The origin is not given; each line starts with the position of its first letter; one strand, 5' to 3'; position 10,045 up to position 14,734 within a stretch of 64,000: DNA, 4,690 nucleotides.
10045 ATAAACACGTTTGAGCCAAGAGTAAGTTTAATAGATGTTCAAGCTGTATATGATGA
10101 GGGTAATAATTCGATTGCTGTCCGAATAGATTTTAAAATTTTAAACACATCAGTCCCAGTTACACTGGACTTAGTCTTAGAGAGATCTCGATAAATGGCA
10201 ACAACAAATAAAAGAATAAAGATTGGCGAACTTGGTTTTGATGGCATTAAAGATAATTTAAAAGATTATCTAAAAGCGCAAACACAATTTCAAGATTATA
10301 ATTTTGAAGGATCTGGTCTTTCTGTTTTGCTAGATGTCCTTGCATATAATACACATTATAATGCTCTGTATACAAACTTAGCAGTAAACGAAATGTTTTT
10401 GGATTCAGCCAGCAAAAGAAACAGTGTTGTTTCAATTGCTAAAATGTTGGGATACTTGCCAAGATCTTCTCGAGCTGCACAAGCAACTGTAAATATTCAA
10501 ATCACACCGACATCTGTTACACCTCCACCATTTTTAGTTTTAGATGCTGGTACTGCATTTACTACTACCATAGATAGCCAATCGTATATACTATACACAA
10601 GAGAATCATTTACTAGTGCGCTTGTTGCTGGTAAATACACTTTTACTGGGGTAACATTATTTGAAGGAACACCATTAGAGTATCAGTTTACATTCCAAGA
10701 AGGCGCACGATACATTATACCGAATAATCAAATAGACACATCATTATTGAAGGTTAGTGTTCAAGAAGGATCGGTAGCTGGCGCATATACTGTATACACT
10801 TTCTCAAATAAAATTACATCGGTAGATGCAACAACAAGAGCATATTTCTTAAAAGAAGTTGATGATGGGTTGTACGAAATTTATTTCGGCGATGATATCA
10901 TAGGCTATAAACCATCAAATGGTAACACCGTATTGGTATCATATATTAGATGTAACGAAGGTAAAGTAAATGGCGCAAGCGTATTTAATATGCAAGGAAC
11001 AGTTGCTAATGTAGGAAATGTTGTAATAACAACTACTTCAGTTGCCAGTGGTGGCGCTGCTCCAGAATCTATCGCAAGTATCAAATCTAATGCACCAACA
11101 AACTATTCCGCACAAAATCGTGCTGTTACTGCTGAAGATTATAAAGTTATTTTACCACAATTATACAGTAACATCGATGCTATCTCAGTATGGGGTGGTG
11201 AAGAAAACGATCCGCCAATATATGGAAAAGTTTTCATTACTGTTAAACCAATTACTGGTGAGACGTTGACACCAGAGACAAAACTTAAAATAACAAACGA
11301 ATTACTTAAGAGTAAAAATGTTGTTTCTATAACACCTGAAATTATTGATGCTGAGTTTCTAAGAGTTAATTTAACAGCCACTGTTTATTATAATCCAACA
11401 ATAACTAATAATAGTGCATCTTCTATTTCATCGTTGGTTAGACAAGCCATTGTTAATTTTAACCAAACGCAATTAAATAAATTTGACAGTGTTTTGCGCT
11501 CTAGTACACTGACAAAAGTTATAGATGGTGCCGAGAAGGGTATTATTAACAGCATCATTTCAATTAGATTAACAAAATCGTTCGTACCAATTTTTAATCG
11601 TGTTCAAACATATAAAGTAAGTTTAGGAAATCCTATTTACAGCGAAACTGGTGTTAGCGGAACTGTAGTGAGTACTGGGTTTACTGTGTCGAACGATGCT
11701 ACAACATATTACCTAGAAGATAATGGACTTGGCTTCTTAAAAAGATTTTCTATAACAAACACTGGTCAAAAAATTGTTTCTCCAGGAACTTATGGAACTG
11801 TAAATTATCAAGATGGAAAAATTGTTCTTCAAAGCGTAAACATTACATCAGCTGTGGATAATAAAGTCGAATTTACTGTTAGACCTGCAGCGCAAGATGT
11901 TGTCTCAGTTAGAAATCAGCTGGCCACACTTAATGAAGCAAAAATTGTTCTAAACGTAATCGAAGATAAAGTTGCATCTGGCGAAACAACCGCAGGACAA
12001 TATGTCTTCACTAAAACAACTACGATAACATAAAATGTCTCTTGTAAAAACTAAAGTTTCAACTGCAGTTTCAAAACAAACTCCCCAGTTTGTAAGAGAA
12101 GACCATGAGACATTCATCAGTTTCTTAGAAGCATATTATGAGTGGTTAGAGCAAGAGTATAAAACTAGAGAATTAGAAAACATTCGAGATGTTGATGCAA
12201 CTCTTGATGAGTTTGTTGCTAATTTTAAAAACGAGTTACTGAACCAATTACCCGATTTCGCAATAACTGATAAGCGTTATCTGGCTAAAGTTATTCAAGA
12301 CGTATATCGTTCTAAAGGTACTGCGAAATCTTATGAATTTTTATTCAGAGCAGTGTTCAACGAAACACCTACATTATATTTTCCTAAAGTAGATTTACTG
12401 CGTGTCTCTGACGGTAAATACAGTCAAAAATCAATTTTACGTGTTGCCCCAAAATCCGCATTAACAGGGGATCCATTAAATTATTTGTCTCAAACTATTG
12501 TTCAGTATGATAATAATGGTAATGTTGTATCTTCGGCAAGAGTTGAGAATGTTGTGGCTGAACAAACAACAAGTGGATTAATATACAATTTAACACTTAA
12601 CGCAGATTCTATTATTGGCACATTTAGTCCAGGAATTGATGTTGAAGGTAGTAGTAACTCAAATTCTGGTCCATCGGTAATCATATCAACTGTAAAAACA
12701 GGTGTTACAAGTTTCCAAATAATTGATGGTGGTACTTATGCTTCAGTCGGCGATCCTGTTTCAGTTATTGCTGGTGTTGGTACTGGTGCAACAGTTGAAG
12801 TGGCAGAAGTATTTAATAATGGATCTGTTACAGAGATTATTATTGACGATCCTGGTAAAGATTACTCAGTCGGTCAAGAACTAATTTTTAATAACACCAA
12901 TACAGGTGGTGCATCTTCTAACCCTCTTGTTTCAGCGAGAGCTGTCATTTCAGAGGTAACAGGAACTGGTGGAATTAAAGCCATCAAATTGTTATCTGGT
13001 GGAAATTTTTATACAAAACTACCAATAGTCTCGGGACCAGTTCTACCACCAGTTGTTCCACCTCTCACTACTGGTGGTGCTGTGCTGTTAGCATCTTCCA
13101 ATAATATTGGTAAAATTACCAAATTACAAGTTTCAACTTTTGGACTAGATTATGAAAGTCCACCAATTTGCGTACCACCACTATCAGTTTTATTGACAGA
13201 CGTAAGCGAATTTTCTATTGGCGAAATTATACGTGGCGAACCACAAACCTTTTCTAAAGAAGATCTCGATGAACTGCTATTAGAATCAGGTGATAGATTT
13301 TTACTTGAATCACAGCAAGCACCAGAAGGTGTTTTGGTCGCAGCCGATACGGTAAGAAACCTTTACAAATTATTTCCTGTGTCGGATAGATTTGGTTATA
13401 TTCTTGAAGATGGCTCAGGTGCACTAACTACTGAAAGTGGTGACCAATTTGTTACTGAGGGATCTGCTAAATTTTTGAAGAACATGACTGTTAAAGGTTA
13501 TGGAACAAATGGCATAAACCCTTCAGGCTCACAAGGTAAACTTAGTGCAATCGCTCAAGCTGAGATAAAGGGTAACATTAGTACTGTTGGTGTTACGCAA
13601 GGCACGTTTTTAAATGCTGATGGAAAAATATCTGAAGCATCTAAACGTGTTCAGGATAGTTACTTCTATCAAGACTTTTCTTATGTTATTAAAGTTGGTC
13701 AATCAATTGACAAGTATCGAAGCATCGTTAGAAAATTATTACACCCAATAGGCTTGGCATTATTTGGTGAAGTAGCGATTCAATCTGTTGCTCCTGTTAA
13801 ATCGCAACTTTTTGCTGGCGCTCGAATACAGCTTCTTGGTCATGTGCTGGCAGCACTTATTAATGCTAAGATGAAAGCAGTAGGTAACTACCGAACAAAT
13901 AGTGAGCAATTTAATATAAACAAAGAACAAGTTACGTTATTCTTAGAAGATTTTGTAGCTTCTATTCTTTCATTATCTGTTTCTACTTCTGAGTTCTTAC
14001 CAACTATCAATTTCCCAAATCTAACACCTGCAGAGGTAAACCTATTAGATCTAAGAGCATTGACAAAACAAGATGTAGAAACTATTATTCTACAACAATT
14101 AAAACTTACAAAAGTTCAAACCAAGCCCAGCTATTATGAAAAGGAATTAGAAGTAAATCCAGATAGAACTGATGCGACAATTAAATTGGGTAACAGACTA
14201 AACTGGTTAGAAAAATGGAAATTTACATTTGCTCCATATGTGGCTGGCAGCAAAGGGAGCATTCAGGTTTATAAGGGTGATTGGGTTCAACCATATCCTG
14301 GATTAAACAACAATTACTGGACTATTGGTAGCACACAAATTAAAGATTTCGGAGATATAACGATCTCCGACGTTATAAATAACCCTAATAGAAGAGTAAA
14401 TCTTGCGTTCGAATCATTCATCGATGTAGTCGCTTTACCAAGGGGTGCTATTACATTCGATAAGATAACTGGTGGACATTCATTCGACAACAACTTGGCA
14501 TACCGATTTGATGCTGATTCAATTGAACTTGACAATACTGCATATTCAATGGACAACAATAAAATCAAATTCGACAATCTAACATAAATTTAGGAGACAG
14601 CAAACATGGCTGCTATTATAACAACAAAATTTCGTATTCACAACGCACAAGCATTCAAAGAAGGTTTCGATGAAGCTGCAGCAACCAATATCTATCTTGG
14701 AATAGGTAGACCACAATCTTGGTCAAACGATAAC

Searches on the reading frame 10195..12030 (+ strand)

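Call 9: search_protein_families(library=phrogs, proteins=[window:10195-12030:+], max_evalue=0.001)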
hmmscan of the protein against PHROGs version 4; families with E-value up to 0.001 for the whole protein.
window:10195-12030:+ (612 aa): 4 families
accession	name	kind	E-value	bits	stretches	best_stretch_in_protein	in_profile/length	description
phrog_219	-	tail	2.1e-175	585.8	1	10-582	6-581/598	baseplate wedge subunit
phrog_1369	-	tail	2.9e-17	63.6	1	57-338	46-319/489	baseplate protein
phrog_10646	-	tail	9.3e-15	54.6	1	8-102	26-121/1142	baseplate wedge subunit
phrog_24789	-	tail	7.5e-14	51.1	1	31-355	27-360/1214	baseplate protein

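Call 69: search_protein_families(library=pfam, proteins=[window:10195-12030:+], max_evalue=0.01)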
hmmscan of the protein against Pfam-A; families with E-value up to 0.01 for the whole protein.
window:10195-12030:+ (612 aa): 2 families
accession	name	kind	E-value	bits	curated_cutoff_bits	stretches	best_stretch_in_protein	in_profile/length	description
PF21379.2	Gp6-like_1st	-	5.3e-22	77.8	27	1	15-87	2-74/74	Baseplate wedge protein gp6-like, helical domain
PF21387.2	Gp6_C-I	-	0.0022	18.5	27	1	312-384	1-69/69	Baseplate structural protein gp6, C-terminal domain I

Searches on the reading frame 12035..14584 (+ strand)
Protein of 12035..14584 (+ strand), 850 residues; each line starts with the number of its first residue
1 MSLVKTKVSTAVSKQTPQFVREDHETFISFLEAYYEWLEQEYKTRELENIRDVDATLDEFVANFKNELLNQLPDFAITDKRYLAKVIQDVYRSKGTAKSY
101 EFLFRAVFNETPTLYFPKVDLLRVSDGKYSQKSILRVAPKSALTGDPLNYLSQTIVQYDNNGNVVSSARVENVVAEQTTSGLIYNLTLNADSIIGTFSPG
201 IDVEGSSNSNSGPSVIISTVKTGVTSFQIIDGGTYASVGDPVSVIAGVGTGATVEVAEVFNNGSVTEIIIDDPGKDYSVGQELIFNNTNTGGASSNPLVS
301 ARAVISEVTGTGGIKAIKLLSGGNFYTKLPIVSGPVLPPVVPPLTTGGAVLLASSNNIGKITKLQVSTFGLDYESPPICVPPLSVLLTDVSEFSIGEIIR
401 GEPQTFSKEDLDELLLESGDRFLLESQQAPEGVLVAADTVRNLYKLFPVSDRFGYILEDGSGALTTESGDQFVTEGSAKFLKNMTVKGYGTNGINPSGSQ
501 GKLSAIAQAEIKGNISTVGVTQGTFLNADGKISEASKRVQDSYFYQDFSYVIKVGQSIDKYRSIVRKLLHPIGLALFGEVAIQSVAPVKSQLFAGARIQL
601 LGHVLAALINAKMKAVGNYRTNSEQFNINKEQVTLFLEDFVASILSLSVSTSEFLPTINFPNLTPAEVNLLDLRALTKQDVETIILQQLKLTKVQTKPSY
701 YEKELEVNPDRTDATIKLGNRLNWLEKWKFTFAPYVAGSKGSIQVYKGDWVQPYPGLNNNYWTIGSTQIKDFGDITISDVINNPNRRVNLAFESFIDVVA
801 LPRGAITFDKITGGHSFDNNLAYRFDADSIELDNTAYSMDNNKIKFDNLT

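Call 9: search_protein_families(library=phrogs, proteins=[window:12035-14584:+], max_evalue=0.001)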
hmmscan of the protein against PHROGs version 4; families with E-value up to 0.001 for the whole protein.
window:12035-14584:+ (850 aa): 10 families
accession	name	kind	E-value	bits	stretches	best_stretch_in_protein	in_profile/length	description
phrog_26741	-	unknown function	6.3e-50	171.4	2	7-374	4-352/497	-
phrog_17744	-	tail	8.1e-50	170.9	2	3-281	6-273/765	baseplate wedge subunit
phrog_4406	-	head and packaging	2e-48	165.1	2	497-589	1789-1881/3231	virion structural protein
phrog_3465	-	connector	4.8e-41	141.7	3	44-198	129-278/978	head closure Hc2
phrog_701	-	head and packaging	8.4e-39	132.2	3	497-589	3411-3503/6136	virion structural protein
phrog_2885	-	tail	1.2e-34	119.1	2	57-197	164-306/4179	baseplate wedge subunit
phrog_18802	-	head and packaging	2.5e-15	55.1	1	498-584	122-208/3007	virion structural protein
phrog_19630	-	head and packaging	4.4e-14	52.2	1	58-199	661-800/1266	virion structural protein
phrog_38653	-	tail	1.2e-13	51.1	2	11-278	267-552/903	baseplate wedge subunit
phrog_460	-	connector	2e-06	27.8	1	170-290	182-296/385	head closure Hc2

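Call 69: search_protein_families(library=pfam, proteins=[window:12035-14584:+], max_evalue=0.01)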
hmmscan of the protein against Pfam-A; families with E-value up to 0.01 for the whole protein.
window:12035-14584:+ (850 aa): 1 family
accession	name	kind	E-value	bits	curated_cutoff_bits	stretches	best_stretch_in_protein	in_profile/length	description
PF23786.1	Baseplate_wedge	-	3e-10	40.4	27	1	1-49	1-51/284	Phage baseplate wedge subunit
